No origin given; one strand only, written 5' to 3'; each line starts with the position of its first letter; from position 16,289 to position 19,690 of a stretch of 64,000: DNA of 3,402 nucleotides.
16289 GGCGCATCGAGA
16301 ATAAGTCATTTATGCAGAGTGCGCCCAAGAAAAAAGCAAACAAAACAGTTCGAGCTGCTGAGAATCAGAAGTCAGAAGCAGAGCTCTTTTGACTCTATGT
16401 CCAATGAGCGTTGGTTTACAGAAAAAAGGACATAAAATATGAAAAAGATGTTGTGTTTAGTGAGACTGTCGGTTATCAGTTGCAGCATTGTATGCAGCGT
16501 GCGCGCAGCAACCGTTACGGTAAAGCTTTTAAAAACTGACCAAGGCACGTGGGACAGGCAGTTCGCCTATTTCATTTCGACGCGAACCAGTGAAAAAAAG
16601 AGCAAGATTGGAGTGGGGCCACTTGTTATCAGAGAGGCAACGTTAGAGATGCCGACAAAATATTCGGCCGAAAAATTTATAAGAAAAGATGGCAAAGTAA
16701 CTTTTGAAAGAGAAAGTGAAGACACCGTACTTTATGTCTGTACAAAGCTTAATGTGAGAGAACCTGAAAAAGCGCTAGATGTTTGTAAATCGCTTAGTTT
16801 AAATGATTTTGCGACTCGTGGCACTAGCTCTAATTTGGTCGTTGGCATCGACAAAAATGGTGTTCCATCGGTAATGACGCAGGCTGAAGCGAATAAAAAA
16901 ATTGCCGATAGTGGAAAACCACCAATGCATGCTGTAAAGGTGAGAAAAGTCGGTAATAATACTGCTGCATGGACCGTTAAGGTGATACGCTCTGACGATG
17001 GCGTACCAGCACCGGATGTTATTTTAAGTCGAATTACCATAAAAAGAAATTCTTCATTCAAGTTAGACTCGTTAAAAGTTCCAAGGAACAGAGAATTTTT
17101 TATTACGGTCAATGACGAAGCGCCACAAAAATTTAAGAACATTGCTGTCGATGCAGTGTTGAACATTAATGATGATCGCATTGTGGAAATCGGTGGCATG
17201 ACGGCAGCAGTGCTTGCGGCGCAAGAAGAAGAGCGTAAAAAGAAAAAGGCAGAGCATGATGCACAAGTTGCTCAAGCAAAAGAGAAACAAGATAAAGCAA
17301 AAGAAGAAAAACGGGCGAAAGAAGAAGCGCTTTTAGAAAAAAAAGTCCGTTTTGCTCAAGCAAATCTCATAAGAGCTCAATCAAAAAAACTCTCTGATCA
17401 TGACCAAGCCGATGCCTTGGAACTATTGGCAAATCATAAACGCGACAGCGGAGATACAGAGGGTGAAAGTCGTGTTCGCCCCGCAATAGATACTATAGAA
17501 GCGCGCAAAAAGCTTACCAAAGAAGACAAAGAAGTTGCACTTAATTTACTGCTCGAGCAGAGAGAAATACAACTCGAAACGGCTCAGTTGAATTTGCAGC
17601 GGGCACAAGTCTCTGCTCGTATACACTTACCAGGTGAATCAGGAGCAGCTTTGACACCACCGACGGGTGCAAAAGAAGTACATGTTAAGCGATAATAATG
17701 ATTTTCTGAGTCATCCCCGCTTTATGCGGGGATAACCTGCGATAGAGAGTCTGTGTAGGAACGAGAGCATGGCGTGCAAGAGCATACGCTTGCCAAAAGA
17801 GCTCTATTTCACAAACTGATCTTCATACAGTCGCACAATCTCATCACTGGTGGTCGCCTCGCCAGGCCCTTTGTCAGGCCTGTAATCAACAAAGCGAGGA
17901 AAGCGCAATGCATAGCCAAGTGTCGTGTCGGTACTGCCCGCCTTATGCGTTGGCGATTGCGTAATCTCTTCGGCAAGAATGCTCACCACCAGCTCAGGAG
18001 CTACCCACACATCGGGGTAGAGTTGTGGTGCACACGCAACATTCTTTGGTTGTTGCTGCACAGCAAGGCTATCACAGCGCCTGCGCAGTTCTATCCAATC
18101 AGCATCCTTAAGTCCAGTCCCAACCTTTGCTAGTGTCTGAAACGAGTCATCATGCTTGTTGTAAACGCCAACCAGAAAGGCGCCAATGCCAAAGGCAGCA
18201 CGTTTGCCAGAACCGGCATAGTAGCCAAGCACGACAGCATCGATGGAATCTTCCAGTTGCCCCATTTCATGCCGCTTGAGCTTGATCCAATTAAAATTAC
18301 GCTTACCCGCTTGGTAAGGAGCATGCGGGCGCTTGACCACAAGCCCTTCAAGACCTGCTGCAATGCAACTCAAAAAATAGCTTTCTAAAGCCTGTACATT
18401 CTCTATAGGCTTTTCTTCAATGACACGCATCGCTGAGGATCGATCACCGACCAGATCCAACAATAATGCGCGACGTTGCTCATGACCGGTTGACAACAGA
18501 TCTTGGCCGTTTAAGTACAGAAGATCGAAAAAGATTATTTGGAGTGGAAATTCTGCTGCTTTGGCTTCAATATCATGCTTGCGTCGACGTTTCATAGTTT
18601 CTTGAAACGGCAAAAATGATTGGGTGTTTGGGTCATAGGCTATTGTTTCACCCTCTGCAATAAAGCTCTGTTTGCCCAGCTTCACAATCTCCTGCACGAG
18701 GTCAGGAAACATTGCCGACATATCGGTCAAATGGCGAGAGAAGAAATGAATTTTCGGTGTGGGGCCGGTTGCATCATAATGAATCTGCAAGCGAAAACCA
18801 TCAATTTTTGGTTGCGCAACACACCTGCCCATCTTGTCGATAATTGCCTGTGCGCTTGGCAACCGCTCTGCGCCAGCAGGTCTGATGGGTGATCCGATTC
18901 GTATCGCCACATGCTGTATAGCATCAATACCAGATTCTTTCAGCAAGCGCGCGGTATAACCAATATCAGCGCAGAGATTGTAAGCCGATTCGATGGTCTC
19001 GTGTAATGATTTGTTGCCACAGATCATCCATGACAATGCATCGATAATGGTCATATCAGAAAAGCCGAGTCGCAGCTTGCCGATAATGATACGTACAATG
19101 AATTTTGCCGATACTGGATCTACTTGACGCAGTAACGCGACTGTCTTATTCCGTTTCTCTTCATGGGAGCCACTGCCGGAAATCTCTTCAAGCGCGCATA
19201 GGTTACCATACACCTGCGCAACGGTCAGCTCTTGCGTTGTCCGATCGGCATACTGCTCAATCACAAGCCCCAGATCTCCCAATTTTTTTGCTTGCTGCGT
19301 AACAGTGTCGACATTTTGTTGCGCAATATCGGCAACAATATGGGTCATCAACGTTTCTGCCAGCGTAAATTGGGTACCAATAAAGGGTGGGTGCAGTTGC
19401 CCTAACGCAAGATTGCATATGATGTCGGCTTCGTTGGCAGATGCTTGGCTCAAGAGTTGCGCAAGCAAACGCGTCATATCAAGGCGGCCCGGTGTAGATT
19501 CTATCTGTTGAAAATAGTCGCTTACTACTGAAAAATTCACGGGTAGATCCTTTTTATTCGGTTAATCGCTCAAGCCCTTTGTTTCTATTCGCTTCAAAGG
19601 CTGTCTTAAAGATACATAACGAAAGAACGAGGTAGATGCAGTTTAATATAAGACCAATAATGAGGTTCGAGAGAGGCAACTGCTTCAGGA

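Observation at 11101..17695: Tandem array of nine paralogous secreted-protein genes of unknown family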

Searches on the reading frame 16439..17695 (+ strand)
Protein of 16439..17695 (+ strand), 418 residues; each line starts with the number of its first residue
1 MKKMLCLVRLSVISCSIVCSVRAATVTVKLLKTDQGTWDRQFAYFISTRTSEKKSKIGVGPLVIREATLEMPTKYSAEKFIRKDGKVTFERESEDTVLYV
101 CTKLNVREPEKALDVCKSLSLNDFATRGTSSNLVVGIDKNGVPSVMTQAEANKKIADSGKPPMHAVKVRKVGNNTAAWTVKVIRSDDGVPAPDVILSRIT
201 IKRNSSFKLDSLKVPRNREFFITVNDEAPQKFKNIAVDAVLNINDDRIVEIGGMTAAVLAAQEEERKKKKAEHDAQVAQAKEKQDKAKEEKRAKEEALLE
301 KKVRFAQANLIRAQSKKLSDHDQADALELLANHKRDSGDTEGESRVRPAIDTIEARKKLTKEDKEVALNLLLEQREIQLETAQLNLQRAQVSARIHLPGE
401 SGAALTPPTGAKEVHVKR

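Call 3: search_protein_families(library=pfam, proteins=[window:16439-17695:+], max_evalue=1)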
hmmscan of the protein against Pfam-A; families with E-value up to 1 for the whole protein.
window:16439-17695:+ (418 aa): 3 families
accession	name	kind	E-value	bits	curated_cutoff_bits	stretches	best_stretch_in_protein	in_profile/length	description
PF06936.16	Selenoprotein_S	-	0.16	12.3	29.8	1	261-295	84-118/192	Selenoprotein S (SelS)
PF15038.11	Jiraiya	-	0.26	11.3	27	1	4-50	55-100/169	Jiraiya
PF08838.16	DUF1811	-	0.72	10.6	27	0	271-315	9-53/100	Protein of unknown function (DUF1811)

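Call 4: search_protein_families(library=ncbifam, proteins=[window:16439-17695:+], max_evalue=1)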
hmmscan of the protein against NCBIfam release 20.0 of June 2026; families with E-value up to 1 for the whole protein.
window:16439-17695:+ (418 aa): 4 families
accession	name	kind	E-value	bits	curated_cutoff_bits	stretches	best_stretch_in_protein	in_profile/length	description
NF001106.1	PRK00135.2-1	exception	0.029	13.3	300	1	218-405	46-220/377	SMC-Scp complex subunit ScpB, long form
TIGR02680.1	TIGR02680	hypoth_equivalog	0.031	12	462.85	1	228-393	416-581/1356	TIGR02680 family protein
NF000168.2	ABCF_Msr_all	exception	0.074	11.6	680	1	236-325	163-249/487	Msr family ABC-F type ribosomal protection protein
NF000355.4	ribo_prot_ABC_F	equivalog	0.88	8.3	380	0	234-360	178-308/499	ribosomal protection-like ABC-F family protein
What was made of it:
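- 17222..17695 (+): The g9 tail: about 155 residues rich in Lys, Glu, Ala and Gln, probably helical or coiled-coil, ending in an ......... motif shared with some orthologues. Only chance-level Pfam/NCBIfam hits on this low-complexity stretch, none near a curated cut-off (calls 3, 4).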

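Call 71: search_protein_families(library=phrogs, proteins=[window:16439-17695:+], max_evalue=0.01)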
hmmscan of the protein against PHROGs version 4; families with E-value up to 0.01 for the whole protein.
window:16439-17695:+ (418 aa): 0 families

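Call 72: search_protein_families(library=padloc, proteins=[window:16439-17695:+], max_evalue=0.01)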
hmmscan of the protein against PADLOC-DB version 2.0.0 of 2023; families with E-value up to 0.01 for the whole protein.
window:16439-17695:+ (418 aa): 0 families

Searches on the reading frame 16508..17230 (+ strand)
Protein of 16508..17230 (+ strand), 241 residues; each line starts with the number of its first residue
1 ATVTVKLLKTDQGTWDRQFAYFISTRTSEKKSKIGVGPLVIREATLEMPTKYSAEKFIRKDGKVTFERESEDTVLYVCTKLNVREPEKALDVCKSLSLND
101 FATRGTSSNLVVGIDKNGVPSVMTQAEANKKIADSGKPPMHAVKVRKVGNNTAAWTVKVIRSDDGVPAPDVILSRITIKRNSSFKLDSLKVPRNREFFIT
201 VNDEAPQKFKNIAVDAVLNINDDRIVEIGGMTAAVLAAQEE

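Call 57: predict_structure(alignment_id=A2)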
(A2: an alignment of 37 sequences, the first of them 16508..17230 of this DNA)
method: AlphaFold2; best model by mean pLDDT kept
length: 241 residues; sequences in the alignment: 37
mean_pLDDT: 89.8   pTM: 0.80
mean pLDDT of the five models: 89.8, 88.1, 87.6, 87.4, 86.0
residues with pLDDT >= 90: 161; 70-90: 64; 50-70: 8; < 50: 8
segments of 3 or more residues with pLDDT < 50: 232-234, 239-241
pLDDT, mean of each block of 10 residues (from residue 1): 96 94 93 80 88 95 94 94 82 94 83 97 97 94 93 95 94 94 86 95 95 90 83 50 49
secondary structure, 60 per line:
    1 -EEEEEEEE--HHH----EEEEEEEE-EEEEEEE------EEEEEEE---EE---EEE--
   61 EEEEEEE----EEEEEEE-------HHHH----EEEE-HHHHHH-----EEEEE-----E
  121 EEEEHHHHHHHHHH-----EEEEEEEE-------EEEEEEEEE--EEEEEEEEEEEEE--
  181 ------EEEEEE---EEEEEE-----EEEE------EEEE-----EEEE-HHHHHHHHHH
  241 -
elements in order: E2-9 E19-26 E28-34 E41-47 E56-58 E61-67 E72-78 H86-89 E94-97 H99-104 E110-114 E120-124 H125-134 E140-147 E155-163 E166-178 E187-192 E196-201 E207-210 E217-220 E226-229 H231-240
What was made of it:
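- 16439..17695 (+): g9, 418 aa. Signal peptide, two beta-sandwich modules (residues 24-~255) and a charged helical tail. AF2 model of residues 24-264: pLDDT 89.8, pTM 0.80 (call 57).
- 17222..17695 (+): The helix begins at the last residues of the AF2 model (call 57).
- On Type V pilins (FimA/Mfa): Two beta-sandwiches are present (call 57).
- The AF2 model has pLDDT 89.8 and shows two beta-sandwiches (call 57). The beta-sandwich arrays look more like binding or structural modules (call 57).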

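Call 60: fold_search(model_id=the predicted structure, library=pdb)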
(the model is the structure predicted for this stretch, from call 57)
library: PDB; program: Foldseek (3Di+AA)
matches with E <= 10: 830; with E <= 0.001: 2
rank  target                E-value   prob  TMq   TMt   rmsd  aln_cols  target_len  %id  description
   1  4oq1                  3.9e-04  0.98  0.26  0.22  12.9       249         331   15  Structure of the Streptococcal ancillary pilin (released 2014-04-23)
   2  7pmy_A                4.2e-04  0.91  0.21  0.09  19.8       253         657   11  HsPepT2 bound to Ala-Phe in the inward facing partially occluded conformation (released 2021-10-20)
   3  3b2m_B                1.1e-03  0.41  0.19  0.17  16.8       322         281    8  Crystal Structure of the Major Pilin from Streptococcus pyogenes (released 2007-12-18)
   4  9iv8                  1.1e-03  0.23  0.12  0.05  24.3       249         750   10  Cryo-EM structure of human NCX1 in PIP2 diC8 bound state (released 2025-03-19)
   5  5nf4_A                1.6e-03  0.69  0.22  0.19  15.8       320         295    8  The tip fimbrial protein Mfa3 from Porphyromonas gingivalis with C-terminal truncation. (released 2018-02-07)
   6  3rb5_B                2.1e-03  0.41  0.16  0.16  22.5       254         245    9  Crystal structure of calcium binding domain CBD12 of CALX1.1 (released 2011-11-02)
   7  8sgt_A                2.2e-03  0.15  0.11  0.05  23.0       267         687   11  Cryo-EM structure of human NCX1 in Ca2+ bound, activated state (group II in the presence of 0.5 mM Ca2+) (released 2023-10-11)
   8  6bbt_B                4.4e-03  0.23  0.16  0.15  17.8       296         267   11  Structure of the major pilin protein (T-13) from Streptococcus pyogenes serotype GAS131465 (released 2018-10-24)
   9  8vkj_B                4.6e-03  1.00  0.31  0.15  10.9       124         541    9  Cryo-EM structure of human HGSNAT bound with Acetyl-CoA (released 2024-06-26)
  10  8f70                  4.6e-03  0.30  0.18  0.11  17.9       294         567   12  Identification of an Immunodominant region on a Group A Streptococcus T-antigen Reveals Temperature-Dependent Motion in  (released 2023-03-08)
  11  7nqk_A                4.9e-03  0.57  0.20  0.09  18.4       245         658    9  Cryo-EM structure of the mammalian peptide transporter PepT2 (released 2021-07-07)
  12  3us9                  5.8e-03  0.23  0.15  0.14  24.5       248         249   12  Crystal Structure of the NCX1 Intracellular Tandem Calcium Binding Domains(CBD12) (released 2012-07-11)
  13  5u5o                  6.8e-03  0.35  0.17  0.15  20.4       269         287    9  Bacterial adhesin from Mobiluncus mulieris containing intramolecular disulfide, isopeptide, and ester bond cross-links ( (released 2018-06-13)
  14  3up6_B                9.6e-03  0.33  0.20  0.17  14.5       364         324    7  Crystal structure of a putative cell adhesion protein (BACOVA_04078) from Bacteroides ovatus ATCC 8483 at 2.80 A resol (released 2011-12-21)
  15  8vly_B                1.1e-02  1.00  0.28  0.15   4.4       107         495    6  Cryo-EM structure of human HGSNAT in transition state (released 2024-06-26)
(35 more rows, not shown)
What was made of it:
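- On Any protein with a solved structure: Foldseek on the pLDDT-90 model gave a best E of 3.9e-4 with TM 0.26 (call 60).
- Closest known: Gram-positive sortase-assembled pilins. Different: TM on the query is 0.26 and rmsd is 13 Angstrom (call 60).
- The top Foldseek matches recur among two-domain pilins and adhesins: 4oq1 at E 3.9e-4 (probability 0.98), then Spy0128, Mfa3 and BACOVA adhesin-like proteins (call 60). The best Foldseek matches are pilins: the streptococcal ancillary pilin 4oq1, the major pilin Spy0128, T-antigens, the type V tip pilin Mfa3 and Bacteroides FimA-like 'cell adhesion' proteins (call 60).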

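Call 65: fold_search(model_id=the predicted structure, library=viral)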
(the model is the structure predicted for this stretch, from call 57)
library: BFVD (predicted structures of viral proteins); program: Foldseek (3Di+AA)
matches with E <= 10: 612; with E <= 0.001: 2
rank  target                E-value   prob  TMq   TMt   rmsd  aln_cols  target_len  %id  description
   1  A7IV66                1.3e-04  0.92  0.19  0.12  18.4       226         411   11  Uncharacterized protein M686L [Paramecium bursaria Chlorella virus MT325]
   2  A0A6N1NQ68            2.2e-04  0.95  0.23  0.21  19.8       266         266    7  Putative ORFan [Tupanvirus deep ocean]
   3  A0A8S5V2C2            1.1e-03  0.99  0.30  0.24  16.4       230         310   10  Uncharacterized protein [CrAss-like virus sp. ctelJ1]
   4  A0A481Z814            1.6e-03  1.00  0.26  0.40  10.9       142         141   10  Uncharacterized protein [Pithovirus LCPAC302]
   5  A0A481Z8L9            1.6e-03  0.89  0.22  0.21  19.1       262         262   12  DUF4397 domain-containing protein [Pithovirus LCPAC304]
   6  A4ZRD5                2.1e-03  0.47  0.20  0.09  19.5       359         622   10  Structural protein [Synechococcus phage Syn5]
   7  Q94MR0                2.5e-03  0.92  0.21  0.28  11.5       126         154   14  p59 [Myxococcus phage Mx8]
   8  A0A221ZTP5            5.4e-03  0.35  0.20  0.14  19.6       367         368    6  (no name in the UniProt tables at hand)
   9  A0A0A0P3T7            7.1e-03  0.66  0.23  0.18  14.3       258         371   12  Uncharacterized protein [Los Azufres archaeal virus 2]
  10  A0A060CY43            1.1e-02  0.20  0.18  0.08  20.6       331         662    8  Putative major envelope glycoprotein [Bovine gammaherpesvirus 6]
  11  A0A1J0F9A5            1.4e-02  0.51  0.25  0.23  16.5       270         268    8  (no name in the UniProt tables at hand)
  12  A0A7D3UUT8            1.5e-02  0.99  0.25  0.16   5.2       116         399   15  Leucine-rich repeat protein [Fadolivirus FV1/VV64]
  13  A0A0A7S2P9            2.4e-02  0.47  0.18  0.13   9.1       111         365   14  (no name in the UniProt tables at hand)
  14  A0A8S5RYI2            2.9e-02  0.51  0.23  0.09  14.8       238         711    8  Tail collar fiber protein [Myoviridae sp. ctNQV2]
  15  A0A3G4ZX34            3.0e-02  0.91  0.23  0.28   7.1       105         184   10  Uncharacterized protein [Edafosvirus sp.]
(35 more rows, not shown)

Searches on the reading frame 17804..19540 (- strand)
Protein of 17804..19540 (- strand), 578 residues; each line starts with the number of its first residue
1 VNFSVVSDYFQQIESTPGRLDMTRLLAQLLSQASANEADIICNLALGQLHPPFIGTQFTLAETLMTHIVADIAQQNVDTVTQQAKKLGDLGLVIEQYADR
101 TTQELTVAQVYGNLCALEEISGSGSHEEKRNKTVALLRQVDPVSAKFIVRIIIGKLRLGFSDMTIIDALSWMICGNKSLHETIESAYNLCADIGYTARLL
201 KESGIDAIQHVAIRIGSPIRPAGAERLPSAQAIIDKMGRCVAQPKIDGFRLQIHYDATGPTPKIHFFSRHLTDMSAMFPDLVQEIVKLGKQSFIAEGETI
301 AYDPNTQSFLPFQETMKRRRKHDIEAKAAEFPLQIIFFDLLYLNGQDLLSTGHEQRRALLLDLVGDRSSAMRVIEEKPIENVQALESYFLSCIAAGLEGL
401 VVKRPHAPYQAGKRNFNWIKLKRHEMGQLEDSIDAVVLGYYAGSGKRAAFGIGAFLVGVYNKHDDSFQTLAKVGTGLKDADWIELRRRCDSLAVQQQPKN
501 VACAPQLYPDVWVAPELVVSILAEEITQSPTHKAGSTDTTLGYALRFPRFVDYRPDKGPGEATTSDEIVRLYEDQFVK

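Call 33: find_related_loci(query=window:17804-19540:-, collection=genome_contigs, flank=10000)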
Query window:17804-19540:- (578 aa) in genome_contigs; peptide patterns used: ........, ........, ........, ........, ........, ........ (x = any residue, [..] = any of these).
303 stretches matched a pattern; 216 encode a relative of the query (tblastn E <= 1e-3); the best 80 are kept; 80 distinct loci.
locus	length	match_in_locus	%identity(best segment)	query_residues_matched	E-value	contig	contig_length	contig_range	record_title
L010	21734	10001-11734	93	1-578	0e+0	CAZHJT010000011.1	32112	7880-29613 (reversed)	MAG TPA_asm: uncultured Pseudomonadota bacterium isolate SRP170004_co1_148 genome assembly, contig: NODE_1943_length_321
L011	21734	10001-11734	62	1-578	0e+0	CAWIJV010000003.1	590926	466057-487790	MAG: uncultured bacterium isolate MFD09495.bin.1.131 genome assembly, contig: contig_947, whole genome shotgun sequence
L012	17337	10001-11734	61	1-578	0e+0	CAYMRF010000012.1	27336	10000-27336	MAG TPA_asm: uncultured Pseudomonadota bacterium isolate SRP262948_co1_58 genome assembly, contig: NODE_1609_length_2733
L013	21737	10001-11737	60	1-578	0e+0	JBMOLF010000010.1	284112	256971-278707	MAG: Candidatus Dependentiae bacterium isolate Betzabe_MAG017 MAG017_10, whole genome shotgun sequence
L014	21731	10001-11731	60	1-576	0e+0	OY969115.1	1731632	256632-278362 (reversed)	MAG: uncultured bacterium isolate MFD01716.bin.c.1 genome assembly, chromosome: 1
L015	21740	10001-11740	60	1-577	0e+0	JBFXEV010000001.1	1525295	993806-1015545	MAG: Candidatus Babeliales bacterium isolate CA_2019_TPIn_124 NODE_4_length_1525295_cov_25.213293_TPIn, whole genome sho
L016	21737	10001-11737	59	1-578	0e+0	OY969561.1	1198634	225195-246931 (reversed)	MAG: uncultured bacterium isolate MFD01633.bin.c.3 genome assembly, chromosome: 1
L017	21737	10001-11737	59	1-578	0e+0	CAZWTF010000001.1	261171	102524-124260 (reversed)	MAG TPA_asm: uncultured Pseudomonadota bacterium isolate SRP193066_co1_32 genome assembly, contig: NODE_59_length_261171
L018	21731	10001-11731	60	1-578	0e+0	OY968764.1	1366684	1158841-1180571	MAG: uncultured bacterium isolate MFD05512.bin.c.17 genome assembly, chromosome: 1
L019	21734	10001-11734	57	1-576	0e+0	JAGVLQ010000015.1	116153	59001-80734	MAG: Candidatus Babeliales bacterium isolate SW_22 c_000000077134, whole genome shotgun sequence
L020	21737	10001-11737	59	1-578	0e+0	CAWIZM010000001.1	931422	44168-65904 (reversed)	MAG: uncultured bacterium isolate MFD06092.bin.1.94 genome assembly, contig: contig_40501, whole genome shotgun sequence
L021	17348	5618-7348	60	3-578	0e+0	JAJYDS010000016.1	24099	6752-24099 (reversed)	MAG: bacterium isolate DBS1-1.bin112 NODE_3352_length_24099_cov_2.869681, whole genome shotgun sequence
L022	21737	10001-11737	59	1-577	0e+0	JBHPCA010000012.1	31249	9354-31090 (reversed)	Candidatus Dependentiae bacterium isolate SAG AM-311-O15 NODE_12_length_31249_cov_31.680836, whole genome shotgun sequen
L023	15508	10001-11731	58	1-576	0e+0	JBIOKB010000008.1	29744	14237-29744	MAG: Candidatus Babeliales bacterium isolate GcC11-27 k141_67941_length_29744_cov_95.5939, whole genome shotgun sequence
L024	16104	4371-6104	58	1-577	0e+0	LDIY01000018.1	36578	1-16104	MAG: candidate division TM6 bacterium SOIL31 contig_14511, whole genome shotgun sequence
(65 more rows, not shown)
